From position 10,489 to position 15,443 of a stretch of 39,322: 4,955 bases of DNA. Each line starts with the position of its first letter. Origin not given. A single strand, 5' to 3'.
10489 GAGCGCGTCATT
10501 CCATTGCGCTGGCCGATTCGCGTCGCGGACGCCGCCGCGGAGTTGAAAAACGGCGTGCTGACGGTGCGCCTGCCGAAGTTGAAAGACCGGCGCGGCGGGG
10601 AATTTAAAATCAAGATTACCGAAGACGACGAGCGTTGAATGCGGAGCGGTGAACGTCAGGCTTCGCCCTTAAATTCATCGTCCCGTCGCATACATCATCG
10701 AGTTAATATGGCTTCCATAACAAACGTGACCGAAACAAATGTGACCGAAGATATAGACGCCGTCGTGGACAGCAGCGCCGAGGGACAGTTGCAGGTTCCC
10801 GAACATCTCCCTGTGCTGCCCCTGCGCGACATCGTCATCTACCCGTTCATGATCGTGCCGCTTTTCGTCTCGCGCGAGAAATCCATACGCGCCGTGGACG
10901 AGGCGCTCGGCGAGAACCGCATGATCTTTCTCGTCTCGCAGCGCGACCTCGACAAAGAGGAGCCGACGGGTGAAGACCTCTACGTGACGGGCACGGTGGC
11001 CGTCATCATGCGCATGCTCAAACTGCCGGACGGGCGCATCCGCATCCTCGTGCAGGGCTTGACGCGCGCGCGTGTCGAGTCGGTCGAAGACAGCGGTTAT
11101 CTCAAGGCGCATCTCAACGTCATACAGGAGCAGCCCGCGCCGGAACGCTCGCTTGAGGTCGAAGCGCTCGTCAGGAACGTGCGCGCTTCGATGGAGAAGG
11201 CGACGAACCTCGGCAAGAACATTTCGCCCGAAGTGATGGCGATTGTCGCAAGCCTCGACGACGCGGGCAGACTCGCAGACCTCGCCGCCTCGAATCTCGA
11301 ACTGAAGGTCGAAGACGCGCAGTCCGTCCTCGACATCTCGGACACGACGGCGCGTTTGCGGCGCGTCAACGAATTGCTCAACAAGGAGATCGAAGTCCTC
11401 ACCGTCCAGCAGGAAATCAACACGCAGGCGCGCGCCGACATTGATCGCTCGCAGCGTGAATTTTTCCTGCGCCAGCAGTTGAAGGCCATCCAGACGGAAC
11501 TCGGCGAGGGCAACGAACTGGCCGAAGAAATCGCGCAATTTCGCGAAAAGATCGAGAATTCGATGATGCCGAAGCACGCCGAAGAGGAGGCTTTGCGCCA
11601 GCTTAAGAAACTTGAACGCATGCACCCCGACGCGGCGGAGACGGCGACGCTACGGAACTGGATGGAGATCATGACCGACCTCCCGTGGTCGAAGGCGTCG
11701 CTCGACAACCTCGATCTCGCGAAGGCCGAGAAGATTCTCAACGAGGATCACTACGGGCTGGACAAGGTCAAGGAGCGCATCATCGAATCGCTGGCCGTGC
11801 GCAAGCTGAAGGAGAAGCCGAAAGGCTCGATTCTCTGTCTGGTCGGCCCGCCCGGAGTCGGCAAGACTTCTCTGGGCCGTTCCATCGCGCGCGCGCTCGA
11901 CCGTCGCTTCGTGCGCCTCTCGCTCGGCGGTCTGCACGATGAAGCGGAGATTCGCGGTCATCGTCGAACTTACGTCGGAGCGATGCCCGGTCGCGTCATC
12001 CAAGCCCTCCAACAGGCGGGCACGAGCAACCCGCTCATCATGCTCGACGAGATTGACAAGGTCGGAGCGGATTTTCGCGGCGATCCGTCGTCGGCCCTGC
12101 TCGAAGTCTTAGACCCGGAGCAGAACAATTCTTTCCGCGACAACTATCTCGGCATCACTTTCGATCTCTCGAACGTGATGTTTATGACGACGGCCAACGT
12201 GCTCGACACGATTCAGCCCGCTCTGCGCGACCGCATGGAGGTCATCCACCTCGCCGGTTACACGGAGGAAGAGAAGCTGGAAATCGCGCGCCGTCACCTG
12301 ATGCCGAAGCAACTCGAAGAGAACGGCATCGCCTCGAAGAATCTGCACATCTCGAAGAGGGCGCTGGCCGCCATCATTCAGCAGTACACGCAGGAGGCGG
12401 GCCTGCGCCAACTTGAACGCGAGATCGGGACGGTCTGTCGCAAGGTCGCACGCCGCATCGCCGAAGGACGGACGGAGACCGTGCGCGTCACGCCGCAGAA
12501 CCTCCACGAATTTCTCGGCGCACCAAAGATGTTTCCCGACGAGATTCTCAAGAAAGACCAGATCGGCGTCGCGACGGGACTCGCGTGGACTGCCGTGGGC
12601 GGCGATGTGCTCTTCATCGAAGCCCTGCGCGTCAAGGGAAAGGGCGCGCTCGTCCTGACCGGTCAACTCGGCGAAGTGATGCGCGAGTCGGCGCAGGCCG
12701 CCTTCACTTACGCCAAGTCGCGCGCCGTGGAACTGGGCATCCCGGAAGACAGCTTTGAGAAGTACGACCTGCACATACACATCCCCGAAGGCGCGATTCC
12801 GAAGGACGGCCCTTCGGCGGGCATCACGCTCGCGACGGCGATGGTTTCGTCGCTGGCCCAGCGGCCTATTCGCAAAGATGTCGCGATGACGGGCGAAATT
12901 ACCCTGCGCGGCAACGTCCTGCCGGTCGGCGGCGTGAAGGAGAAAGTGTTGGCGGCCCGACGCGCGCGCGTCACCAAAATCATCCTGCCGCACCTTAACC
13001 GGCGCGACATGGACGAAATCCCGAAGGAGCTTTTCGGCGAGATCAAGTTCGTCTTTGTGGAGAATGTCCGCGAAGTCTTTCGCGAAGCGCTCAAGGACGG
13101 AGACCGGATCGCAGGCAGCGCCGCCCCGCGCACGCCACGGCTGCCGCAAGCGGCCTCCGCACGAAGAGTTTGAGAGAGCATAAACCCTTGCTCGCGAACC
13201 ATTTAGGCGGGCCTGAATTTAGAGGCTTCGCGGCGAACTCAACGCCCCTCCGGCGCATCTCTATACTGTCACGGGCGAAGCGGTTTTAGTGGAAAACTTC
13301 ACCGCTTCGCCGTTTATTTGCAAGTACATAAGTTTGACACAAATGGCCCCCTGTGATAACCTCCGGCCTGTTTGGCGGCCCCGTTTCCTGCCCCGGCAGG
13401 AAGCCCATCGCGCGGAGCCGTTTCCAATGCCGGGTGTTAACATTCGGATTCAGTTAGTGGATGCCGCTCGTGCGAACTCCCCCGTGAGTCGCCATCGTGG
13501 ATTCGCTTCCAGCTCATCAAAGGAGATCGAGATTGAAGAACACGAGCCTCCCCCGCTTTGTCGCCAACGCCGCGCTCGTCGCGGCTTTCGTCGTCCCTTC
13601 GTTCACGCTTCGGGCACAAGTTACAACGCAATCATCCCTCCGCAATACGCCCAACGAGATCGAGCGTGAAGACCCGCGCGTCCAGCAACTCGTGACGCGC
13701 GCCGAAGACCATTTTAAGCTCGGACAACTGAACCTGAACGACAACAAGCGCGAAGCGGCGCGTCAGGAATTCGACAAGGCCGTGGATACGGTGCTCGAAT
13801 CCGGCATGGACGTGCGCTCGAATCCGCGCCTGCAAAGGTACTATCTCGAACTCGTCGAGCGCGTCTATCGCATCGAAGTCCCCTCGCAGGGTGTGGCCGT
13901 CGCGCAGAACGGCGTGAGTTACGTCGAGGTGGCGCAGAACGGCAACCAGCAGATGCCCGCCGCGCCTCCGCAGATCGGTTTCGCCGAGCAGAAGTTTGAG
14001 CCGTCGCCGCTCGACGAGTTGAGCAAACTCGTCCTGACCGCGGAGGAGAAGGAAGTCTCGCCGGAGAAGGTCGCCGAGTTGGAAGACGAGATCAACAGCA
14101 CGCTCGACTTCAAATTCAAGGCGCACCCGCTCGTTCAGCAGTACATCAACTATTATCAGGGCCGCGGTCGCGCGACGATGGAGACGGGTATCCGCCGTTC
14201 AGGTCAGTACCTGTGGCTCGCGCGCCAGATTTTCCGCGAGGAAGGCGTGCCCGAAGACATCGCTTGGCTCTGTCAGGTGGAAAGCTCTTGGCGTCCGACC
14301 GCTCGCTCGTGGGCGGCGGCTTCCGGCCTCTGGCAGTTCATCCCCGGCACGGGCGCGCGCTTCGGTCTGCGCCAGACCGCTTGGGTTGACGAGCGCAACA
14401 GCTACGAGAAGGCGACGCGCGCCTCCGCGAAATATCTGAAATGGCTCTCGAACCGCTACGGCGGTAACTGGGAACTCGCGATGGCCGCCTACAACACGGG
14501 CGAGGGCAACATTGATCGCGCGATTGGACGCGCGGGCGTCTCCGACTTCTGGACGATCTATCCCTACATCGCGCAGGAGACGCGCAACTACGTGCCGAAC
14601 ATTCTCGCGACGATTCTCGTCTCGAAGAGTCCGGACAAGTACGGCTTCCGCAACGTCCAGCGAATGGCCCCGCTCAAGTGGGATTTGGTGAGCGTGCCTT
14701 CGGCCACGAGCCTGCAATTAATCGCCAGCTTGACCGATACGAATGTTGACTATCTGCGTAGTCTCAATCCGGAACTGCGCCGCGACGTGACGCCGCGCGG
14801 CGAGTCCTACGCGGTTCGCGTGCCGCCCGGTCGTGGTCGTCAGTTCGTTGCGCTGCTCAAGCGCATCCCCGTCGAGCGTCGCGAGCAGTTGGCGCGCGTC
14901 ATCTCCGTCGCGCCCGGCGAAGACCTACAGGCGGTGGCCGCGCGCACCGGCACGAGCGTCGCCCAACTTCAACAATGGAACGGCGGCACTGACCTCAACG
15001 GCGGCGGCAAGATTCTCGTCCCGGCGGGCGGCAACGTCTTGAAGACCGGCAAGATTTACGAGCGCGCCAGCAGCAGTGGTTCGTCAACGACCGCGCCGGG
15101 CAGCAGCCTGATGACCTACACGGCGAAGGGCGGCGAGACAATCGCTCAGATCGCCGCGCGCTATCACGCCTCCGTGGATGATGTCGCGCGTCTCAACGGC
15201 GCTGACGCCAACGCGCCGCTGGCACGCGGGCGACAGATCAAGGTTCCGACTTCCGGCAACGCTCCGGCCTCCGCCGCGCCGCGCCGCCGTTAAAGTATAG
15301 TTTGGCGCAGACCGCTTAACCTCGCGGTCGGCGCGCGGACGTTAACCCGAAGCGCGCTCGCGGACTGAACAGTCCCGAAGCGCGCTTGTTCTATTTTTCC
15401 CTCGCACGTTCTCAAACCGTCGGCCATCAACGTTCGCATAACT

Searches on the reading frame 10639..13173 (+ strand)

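Call 10: search_protein_families(library=pfam, proteins=[window:10639-13173:+], max_evalue=0.001)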
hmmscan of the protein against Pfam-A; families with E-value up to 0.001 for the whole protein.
window:10639-13173:+ (844 aa): 11 families
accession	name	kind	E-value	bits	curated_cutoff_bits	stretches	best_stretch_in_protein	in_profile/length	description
PF05362.19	Lon_C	-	4.2e-88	294.7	21.1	1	617-819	2-204/205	Lon protease (S16) C-terminal proteolytic domain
PF02190.22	LON_substr_bdg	-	1.3e-50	172.6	28.7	1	57-249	2-200/200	ATP-dependent protease La (LON) substrate-binding domain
PF00004.35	AAA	-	1.1e-25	91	21.2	1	399-537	1-127/131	ATPase family associated with various cellular activities (AAA)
PF22667.2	Lon_lid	-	1.5e-20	73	27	1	560-612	1-54/57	Lon protease AAA+ ATPase lid domain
PF07728.20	AAA_5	-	2.6e-09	37.7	22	1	399-533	2-139/139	AAA domain (dynein-related subfamily)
PF13541.12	ChlI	-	3.4e-07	30.6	27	1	666-787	7-121/121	Subunit ChlI of Mg-chelatase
PF13401.12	AAA_22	-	7.6e-06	26.7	27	1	397-480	6-97/130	AAA domain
PF07724.20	AAA_2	-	0.00011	22.8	27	1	394-522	2-126/166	AAA domain (Cdc48 subfamily)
PF20720.3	nSTAND3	-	0.00018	21.7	27.2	0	388-420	12-41/155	Novel STAND NTPase 3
PF08298.17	AAA_PrkA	-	0.00023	20.8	25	1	366-423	56-112/358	PrkA AAA domain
PF13191.12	AAA_16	-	0.00027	21.9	32.6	1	395-427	23-55/167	AAA ATPase domain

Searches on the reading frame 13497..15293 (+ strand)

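Call 10: search_protein_families(library=pfam, proteins=[window:13497-15293:+], max_evalue=0.001)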
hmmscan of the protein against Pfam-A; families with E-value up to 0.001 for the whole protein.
window:13497-15293:+ (598 aa): 3 families
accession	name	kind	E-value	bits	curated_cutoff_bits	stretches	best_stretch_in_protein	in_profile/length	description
PF01464.25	SLT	-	1.1e-23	83.4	21.3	1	251-352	13-114/117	Transglycosylase SLT domain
PF01476.26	LysM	-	3.4e-14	52.9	20.9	2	541-584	1-43/43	LysM domain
PF23577.1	LysM_RLK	-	4.4e-06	27.1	27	0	473-506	7-40/44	LysM domain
